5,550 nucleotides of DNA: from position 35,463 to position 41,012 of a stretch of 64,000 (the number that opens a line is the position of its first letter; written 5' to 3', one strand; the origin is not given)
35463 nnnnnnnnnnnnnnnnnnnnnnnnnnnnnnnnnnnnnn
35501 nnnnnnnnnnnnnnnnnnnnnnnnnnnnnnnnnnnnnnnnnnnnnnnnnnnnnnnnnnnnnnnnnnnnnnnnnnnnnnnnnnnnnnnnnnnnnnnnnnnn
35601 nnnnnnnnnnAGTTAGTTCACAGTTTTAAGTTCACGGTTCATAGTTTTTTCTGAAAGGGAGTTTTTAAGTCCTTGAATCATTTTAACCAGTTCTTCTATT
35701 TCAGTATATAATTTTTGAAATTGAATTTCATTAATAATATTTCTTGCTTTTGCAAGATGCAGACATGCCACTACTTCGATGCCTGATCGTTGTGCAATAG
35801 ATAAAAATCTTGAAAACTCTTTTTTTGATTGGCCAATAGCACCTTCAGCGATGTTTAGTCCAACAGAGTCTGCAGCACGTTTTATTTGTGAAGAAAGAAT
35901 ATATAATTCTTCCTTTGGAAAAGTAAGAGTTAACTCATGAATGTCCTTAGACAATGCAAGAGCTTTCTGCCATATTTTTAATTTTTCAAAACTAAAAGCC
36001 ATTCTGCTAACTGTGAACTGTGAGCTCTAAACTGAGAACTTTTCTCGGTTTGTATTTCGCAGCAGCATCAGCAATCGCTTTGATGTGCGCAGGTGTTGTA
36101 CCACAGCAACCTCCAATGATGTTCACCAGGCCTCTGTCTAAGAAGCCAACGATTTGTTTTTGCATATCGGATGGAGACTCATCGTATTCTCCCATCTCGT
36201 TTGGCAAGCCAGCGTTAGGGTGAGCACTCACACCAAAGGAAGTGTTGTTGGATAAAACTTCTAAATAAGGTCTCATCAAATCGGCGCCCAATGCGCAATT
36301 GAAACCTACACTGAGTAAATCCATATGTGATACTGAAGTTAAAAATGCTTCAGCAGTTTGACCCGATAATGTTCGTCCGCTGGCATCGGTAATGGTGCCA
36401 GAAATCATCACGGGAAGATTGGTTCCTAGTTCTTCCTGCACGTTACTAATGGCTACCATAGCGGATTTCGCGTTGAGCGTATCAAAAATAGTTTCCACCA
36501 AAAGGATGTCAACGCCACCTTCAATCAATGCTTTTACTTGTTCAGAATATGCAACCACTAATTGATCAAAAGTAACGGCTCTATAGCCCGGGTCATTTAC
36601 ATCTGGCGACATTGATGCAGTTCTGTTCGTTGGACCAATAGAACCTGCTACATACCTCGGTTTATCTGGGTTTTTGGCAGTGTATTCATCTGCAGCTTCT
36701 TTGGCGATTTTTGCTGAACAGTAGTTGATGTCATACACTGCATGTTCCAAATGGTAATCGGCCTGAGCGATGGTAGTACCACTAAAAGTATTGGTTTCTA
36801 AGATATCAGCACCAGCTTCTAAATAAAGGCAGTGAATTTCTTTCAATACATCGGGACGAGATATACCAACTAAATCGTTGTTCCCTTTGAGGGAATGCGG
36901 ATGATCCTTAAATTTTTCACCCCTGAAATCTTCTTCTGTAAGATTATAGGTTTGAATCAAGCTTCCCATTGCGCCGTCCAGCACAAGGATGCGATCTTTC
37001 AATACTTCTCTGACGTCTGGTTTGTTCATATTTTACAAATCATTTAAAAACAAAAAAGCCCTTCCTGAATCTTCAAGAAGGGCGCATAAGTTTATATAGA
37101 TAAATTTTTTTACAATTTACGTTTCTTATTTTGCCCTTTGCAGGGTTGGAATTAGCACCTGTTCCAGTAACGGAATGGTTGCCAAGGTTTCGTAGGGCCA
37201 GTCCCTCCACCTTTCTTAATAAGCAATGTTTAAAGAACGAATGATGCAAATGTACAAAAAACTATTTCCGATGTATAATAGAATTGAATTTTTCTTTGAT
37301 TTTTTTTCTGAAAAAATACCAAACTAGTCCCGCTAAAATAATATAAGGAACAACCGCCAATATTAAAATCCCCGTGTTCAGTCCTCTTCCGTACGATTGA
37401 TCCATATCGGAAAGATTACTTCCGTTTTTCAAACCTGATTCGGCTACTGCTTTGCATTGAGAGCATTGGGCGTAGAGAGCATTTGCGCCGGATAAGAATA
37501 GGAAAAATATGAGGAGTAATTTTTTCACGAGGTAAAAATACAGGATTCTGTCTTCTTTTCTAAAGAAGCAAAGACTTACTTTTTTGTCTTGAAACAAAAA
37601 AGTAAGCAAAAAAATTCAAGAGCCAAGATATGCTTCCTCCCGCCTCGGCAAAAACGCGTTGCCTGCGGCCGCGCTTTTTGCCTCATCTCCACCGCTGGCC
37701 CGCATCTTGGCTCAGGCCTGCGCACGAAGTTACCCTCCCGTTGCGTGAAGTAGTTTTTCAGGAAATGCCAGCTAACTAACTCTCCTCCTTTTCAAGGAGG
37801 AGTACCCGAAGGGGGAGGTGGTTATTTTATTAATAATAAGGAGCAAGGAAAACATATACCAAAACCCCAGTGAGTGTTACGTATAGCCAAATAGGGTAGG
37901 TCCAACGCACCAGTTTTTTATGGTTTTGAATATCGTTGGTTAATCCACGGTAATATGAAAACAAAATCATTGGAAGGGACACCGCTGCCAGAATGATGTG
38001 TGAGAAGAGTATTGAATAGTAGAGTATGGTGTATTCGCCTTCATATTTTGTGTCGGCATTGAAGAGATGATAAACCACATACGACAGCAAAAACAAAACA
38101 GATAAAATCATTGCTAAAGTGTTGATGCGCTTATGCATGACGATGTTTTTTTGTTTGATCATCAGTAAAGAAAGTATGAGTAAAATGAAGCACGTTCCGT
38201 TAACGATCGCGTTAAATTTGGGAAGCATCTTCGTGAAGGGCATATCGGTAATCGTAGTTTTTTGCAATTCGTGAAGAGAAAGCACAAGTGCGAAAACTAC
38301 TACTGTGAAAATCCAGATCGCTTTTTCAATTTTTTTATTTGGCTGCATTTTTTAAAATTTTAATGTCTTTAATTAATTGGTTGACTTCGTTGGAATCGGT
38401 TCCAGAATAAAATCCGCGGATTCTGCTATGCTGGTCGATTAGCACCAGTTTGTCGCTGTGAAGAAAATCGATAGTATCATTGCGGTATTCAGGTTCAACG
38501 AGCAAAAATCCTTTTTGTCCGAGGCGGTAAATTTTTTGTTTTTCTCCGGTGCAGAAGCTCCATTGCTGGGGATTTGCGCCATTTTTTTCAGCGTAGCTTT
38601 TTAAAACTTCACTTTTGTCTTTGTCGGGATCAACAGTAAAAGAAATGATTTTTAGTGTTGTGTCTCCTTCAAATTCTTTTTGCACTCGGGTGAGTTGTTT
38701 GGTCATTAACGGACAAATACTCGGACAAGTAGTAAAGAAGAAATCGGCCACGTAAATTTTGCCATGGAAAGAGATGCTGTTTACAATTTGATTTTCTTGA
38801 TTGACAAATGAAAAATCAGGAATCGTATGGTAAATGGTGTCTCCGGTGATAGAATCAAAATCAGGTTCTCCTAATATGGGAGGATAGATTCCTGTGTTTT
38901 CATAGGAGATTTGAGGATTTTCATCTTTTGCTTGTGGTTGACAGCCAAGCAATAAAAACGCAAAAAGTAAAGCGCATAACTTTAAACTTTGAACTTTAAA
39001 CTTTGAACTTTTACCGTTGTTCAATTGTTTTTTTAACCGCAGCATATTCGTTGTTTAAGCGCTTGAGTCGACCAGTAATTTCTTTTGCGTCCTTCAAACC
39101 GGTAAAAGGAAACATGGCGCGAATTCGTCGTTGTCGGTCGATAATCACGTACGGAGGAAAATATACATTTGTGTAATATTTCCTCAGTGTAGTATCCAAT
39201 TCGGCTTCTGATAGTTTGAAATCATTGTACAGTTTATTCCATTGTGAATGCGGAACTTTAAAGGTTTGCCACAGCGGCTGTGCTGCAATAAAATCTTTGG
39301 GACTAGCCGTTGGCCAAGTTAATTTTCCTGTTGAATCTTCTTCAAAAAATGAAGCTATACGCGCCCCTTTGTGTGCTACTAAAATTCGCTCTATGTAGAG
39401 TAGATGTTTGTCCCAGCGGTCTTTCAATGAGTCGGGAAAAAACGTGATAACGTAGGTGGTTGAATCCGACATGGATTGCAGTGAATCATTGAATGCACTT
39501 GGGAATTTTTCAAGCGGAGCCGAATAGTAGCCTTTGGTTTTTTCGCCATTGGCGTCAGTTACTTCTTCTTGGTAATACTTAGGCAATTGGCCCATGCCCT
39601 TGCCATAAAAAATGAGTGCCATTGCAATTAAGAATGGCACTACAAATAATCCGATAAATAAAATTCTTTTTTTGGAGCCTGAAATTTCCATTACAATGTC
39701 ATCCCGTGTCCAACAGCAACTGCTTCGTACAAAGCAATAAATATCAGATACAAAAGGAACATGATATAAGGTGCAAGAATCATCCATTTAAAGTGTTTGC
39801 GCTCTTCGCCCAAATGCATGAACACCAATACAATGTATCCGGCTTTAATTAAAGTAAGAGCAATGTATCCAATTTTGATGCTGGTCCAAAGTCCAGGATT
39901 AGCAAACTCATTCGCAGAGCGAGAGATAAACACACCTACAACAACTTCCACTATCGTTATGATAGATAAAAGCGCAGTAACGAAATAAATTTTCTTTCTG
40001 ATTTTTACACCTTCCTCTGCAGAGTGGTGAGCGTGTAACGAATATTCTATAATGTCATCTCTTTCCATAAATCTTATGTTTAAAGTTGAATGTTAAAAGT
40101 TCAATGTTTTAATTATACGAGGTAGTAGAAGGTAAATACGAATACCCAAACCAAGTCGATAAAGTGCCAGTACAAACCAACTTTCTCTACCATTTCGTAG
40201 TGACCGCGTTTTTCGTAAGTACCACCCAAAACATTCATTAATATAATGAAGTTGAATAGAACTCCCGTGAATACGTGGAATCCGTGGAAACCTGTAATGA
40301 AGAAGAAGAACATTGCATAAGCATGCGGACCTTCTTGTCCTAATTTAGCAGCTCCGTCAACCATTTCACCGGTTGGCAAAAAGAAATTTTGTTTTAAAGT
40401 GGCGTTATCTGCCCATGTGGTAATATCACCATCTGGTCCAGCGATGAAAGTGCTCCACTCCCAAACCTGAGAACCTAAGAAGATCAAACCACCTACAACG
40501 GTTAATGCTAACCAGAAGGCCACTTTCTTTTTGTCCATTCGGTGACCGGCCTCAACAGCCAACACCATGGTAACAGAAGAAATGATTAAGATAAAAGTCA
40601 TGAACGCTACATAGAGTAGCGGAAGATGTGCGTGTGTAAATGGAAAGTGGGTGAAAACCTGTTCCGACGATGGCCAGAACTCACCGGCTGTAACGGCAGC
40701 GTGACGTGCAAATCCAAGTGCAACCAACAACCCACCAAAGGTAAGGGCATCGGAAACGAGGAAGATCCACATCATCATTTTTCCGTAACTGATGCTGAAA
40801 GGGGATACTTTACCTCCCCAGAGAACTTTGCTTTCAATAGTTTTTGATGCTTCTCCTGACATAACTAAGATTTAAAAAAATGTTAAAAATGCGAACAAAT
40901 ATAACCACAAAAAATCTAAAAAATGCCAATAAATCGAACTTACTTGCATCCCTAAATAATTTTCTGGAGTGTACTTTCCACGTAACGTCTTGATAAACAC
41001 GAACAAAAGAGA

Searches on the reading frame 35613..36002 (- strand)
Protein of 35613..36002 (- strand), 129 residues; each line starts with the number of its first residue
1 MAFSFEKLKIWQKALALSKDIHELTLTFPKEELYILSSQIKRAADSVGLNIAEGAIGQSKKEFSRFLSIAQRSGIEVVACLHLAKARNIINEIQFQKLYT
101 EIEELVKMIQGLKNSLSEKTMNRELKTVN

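Call 21: search_protein_families(library=pfam, proteins=[window:35613-36002:-], max_evalue=0.01)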
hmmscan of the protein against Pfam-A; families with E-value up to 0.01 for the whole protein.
window:35613-36002:- (129 aa): 2 families
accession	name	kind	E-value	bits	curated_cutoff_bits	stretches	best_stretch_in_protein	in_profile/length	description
PF05635.17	23S_rRNA_IVP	-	4.3e-36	123.8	33.8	1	6-111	1-106/106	23S rRNA-intervening sequence protein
PF22296.2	bAvd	-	0.0093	16.9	40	0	10-115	3-106/107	bAvd-like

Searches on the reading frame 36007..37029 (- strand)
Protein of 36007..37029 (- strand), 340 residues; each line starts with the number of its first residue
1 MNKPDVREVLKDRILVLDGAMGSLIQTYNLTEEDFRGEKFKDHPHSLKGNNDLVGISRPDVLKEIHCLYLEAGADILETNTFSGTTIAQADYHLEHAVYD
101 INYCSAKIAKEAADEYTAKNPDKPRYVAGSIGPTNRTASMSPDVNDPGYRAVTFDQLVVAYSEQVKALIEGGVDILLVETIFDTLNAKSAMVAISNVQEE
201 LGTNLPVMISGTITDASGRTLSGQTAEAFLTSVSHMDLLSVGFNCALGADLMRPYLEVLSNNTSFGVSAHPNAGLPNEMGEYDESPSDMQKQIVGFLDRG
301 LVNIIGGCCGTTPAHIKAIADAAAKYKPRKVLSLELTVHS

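Call 21: search_protein_families(library=pfam, proteins=[window:36007-37029:-], max_evalue=0.01)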
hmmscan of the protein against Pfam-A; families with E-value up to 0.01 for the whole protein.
window:36007-37029:- (340 aa): 1 family
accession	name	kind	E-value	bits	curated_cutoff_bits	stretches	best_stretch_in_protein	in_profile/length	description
PF02574.22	S-methyl_trans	-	2e-96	323.6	22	1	15-322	1-282/283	Homocysteine S-methyltransferase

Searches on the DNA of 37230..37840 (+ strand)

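Call 9: search_rna_families(source=window, start=37230, end=37840, threshold=evalue, max_evalue=10, show_alignments=2)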
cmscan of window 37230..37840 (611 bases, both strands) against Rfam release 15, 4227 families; matches with E-value up to 10: 13.
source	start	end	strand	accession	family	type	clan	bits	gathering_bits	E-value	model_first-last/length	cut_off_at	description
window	37274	37331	-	RF03528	mir-1264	Gene; miRNA;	-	18.7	79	0.57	1-67/67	no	mir-1264 microRNA precursor family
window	37606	37691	-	RF02074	STnc240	Gene; sRNA;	-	18.1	55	6.8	1-77/77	no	Enterobacterial sRNA STnc240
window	37573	37608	-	RF04239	mir-4679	Gene; miRNA;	-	17.4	88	2.2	1-75/75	no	mir-4679 microRNA precursor family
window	37291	37329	-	RF03640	mir-3747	Gene; miRNA;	-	16.7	63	2.1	1-67/67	no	mir-3747 microRNA precursor family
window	37554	37627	-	RF03323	mir-3613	Gene; miRNA;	-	16.5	91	1.6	1-86/86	no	mir-3613 microRNA precursor family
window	37575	37608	+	RF03973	mir-5615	Gene; miRNA;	-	16.3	82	2.9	1-61/61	no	mir-5615 microRNA precursor family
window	37567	37620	-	RF01859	Phe_leader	Cis-reg; leader;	-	15.7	55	8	1-125/125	no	Phenylalanine leader peptide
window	37575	37606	+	RF04239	mir-4679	Gene; miRNA;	-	15.4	88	7.2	1-75/75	no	mir-4679 microRNA precursor family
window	37263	37363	-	RF03096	RAGATH-19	Gene; sRNA;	-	15.4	85.6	9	1-141/141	no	RAGATH-19 RNA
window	37574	37607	+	RF03566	mir-4875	Gene; miRNA;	-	15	90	7.1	14-58/73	no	mir-4875 microRNA precursor family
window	37577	37602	-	RF03973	mir-5615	Gene; miRNA;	-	14.5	82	8.4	1-61/61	no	mir-5615 microRNA precursor family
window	37573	37629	-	RF02060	STnc410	Gene; sRNA;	-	12.7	50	3.9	1-158/158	no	Enterobacterial sRNA STnc410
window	37491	37583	+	RF02742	Rev72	Gene; antisense;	-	11.1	289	0.85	213-321/426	no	Soft rot Enterobacteriaceae Rev 72 asRNA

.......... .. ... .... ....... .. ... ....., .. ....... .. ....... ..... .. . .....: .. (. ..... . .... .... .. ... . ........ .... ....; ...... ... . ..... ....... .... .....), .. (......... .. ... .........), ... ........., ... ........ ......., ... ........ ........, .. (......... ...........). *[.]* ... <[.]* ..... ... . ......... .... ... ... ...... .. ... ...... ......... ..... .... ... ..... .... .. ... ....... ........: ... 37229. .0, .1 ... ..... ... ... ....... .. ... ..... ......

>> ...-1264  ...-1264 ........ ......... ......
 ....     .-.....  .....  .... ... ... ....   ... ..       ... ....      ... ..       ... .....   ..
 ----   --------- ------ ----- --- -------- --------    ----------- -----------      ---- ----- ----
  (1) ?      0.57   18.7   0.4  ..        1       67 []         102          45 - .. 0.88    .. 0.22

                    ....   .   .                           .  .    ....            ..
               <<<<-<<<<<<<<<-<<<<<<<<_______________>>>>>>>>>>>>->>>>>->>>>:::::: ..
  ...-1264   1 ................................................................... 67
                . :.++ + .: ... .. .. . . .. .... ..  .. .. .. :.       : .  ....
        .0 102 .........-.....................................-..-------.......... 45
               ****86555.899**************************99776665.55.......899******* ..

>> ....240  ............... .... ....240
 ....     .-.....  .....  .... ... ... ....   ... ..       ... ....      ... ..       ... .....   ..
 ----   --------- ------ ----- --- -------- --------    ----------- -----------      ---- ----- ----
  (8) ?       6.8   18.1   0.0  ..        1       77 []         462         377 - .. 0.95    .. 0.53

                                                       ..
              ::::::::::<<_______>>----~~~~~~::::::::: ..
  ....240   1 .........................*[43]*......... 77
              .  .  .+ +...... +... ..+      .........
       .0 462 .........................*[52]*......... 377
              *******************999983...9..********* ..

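Call 55: search_dna_similar(query=window:37545-37830:+, collection=phages, mode=distant, max_evalue=0.01, max_rows=10)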
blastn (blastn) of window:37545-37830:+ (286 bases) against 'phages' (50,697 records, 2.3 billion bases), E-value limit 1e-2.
No match.

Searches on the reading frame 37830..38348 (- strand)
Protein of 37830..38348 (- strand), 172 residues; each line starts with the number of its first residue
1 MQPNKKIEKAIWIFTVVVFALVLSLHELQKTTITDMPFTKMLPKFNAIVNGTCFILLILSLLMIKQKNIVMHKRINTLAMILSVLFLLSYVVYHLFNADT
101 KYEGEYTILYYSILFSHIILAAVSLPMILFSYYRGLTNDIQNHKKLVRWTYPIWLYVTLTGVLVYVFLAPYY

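Call 19: find_encoding_contigs(protein=window:37830-38348:-, flank=3000, max_places=10)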
Protein window:37830-38348:- (172 aa): no gene with exactly this product is on record in the collection.

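Call 21: search_protein_families(library=pfam, proteins=[window:37830-38348:-], max_evalue=0.01)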
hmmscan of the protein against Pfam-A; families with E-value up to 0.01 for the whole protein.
window:37830-38348:- (172 aa): 1 family
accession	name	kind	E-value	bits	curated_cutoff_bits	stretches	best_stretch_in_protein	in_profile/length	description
PF04238.17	DUF420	-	2.6e-40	138.2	30.5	1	42-168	1-130/130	Protein of unknown function (DUF420)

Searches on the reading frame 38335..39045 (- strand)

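Call 21: search_protein_families(library=pfam, proteins=[window:38335-39045:-], max_evalue=0.01)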
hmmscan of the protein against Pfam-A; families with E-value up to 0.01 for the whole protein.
window:38335-39045:- (236 aa): 2 families
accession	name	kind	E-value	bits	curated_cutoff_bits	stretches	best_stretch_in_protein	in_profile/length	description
PF02630.20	SCO1-SenC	-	5.9e-26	91.5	22.8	1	77-208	3-133/134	SCO1/SenC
PF00578.27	AhpC-TSA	-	0.00027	21.3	26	1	73-157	3-82/124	AhpC/TSA family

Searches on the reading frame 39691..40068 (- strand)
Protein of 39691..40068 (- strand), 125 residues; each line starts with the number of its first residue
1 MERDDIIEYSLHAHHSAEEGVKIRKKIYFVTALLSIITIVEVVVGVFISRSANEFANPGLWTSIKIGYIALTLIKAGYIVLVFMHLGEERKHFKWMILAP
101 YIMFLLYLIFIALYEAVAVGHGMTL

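Call 21: search_protein_families(library=pfam, proteins=[window:39691-40068:-], max_evalue=0.01)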
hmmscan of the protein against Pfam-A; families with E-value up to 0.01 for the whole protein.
window:39691-40068:- (125 aa): 1 family
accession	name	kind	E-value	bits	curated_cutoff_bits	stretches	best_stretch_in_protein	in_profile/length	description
PF03626.19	COX4_pro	-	9.2e-12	45.6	28.9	1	30-109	3-72/72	Prokaryotic Cytochrome C oxidase subunit IV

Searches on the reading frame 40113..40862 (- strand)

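Call 21: search_protein_families(library=pfam, proteins=[window:40113-40862:-], max_evalue=0.01)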
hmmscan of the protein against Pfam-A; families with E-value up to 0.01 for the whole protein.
window:40113-40862:- (249 aa): 1 family
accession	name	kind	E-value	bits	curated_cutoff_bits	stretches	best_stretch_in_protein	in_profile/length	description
PF00510.24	COX3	-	5.3e-11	43.3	23.8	2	181-247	189-254/258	Cytochrome c oxidase subunit III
